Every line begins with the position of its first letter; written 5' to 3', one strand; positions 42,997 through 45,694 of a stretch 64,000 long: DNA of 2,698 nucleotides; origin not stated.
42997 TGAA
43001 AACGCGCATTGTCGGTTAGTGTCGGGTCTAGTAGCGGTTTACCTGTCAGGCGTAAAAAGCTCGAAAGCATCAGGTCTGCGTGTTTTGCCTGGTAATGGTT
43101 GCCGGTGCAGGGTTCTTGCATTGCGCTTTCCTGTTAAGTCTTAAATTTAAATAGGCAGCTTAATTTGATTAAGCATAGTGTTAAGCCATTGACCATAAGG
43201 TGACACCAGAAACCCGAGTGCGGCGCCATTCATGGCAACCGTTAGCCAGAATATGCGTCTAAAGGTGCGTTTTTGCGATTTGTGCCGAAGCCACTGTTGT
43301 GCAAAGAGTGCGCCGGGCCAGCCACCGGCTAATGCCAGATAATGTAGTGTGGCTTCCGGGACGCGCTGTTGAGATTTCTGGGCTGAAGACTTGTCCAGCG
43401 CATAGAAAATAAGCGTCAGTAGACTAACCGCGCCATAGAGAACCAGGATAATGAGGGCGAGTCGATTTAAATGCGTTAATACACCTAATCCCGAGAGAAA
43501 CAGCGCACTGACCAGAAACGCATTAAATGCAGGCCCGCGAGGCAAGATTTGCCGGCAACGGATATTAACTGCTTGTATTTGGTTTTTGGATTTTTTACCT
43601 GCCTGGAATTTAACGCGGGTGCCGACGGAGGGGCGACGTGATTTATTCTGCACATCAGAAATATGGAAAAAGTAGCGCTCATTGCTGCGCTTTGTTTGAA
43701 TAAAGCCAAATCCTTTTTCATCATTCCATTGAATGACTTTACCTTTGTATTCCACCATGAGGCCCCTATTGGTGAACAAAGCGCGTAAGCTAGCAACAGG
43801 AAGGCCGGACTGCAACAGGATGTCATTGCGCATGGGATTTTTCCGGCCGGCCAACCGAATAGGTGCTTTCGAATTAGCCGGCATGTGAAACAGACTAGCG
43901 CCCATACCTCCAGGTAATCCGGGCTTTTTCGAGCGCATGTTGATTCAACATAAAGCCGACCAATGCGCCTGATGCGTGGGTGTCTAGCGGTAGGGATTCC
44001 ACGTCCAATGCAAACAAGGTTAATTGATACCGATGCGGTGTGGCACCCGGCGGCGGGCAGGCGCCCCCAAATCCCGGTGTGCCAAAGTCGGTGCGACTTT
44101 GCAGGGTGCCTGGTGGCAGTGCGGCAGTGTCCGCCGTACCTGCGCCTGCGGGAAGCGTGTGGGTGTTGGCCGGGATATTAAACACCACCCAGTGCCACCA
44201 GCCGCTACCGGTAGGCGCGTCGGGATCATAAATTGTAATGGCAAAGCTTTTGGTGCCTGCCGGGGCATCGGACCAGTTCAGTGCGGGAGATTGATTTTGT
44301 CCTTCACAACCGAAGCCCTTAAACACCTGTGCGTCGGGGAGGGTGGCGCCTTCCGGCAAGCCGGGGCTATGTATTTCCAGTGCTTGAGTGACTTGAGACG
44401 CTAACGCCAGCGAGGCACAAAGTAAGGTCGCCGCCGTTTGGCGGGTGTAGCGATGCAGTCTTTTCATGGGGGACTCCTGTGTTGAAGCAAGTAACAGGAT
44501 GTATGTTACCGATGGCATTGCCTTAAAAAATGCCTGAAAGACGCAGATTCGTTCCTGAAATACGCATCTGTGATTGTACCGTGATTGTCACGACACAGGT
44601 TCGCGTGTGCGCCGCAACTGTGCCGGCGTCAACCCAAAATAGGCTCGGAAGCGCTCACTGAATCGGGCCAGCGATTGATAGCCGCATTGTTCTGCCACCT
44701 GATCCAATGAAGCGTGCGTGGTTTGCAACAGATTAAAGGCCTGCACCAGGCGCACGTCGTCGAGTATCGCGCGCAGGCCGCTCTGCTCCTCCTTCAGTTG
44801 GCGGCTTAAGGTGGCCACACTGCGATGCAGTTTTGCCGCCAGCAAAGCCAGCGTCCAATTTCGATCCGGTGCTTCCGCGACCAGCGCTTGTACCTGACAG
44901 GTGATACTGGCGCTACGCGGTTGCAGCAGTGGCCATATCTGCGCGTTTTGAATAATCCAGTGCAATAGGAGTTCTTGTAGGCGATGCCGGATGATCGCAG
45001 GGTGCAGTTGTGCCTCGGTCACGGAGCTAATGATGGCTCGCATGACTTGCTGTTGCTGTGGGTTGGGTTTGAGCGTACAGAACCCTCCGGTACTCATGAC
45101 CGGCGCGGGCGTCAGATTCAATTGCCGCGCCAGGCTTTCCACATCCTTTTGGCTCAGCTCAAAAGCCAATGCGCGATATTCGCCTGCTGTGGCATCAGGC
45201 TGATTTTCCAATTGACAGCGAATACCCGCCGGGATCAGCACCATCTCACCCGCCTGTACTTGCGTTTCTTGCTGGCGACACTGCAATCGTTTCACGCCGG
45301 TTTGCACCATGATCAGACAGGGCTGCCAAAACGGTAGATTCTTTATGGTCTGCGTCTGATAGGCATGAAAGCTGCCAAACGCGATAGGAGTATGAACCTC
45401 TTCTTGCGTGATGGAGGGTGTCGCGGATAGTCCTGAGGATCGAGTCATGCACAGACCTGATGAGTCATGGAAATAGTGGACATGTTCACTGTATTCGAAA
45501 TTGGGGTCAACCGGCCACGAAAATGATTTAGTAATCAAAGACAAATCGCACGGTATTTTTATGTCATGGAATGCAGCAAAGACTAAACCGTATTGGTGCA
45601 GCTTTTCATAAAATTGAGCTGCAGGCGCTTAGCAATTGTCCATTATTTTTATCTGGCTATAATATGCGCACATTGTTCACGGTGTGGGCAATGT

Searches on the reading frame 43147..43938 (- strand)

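Call 36: search_protein_families(library=pfam, proteins=[window:43147-43938:-], max_evalue=0.001)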
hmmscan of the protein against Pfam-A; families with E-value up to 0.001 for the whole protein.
window:43147-43938:- (263 aa): 2 families
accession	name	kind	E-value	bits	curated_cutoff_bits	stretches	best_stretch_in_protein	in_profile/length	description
PF06961.18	DUF1294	-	6e-22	78.1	25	1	172-226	1-55/55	Protein of unknown function (DUF1294)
PF00313.28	CSD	-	1.1e-10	41.7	27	1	65-127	2-64/66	'Cold-shock' DNA-binding domain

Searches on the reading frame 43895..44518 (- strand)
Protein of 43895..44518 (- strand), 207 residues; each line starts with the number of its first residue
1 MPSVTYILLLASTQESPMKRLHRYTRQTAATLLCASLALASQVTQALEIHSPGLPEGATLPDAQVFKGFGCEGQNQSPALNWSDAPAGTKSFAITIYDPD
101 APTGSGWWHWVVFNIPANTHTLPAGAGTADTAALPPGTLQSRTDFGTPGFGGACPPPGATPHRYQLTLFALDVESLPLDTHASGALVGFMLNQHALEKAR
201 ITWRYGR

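Call 36: search_protein_families(library=pfam, proteins=[window:43895-44518:-], max_evalue=0.001)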
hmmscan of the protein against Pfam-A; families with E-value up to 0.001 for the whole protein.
window:43895-44518:- (207 aa): 1 family
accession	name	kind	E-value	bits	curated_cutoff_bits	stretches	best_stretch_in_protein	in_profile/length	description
PF01161.25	PBP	-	4.7e-42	144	24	1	63-205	5-135/135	Phosphatidylethanolamine-binding protein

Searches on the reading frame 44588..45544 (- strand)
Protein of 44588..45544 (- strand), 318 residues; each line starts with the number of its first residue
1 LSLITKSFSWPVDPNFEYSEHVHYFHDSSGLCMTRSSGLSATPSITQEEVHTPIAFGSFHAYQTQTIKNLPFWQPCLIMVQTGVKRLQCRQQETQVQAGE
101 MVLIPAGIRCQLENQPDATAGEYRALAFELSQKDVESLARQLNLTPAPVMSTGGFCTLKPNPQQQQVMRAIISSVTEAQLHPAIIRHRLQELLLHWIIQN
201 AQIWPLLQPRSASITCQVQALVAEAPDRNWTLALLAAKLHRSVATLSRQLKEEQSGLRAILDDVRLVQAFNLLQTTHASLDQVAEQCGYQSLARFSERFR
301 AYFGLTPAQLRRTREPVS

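Call 36: search_protein_families(library=pfam, proteins=[window:44588-45544:-], max_evalue=0.001)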
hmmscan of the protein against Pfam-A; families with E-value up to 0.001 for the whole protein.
window:44588-45544:- (318 aa): 5 families
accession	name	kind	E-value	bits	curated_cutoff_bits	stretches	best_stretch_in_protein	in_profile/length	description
PF12833.13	HTH_18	-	1.9e-16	60.6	33.6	1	235-312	1-79/80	Helix-turn-helix domain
PF00165.29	HTH_AraC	-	1.4e-12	47.8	26.6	1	275-312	6-42/42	Bacterial regulatory helix-turn-helix proteins, AraC family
PF22200.2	ExsA_N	-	5e-09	37.1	27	1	76-199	2-127/136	ExsA N-terminal regulatory domain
PF02311.25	AraC_binding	-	6.2e-06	26.4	21.1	1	77-186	26-128/135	AraC-like ligand binding domain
PF06719.19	AraC_N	-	8.3e-05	22.7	24.2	1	64-193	12-139/150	AraC-type transcriptional regulator N-terminus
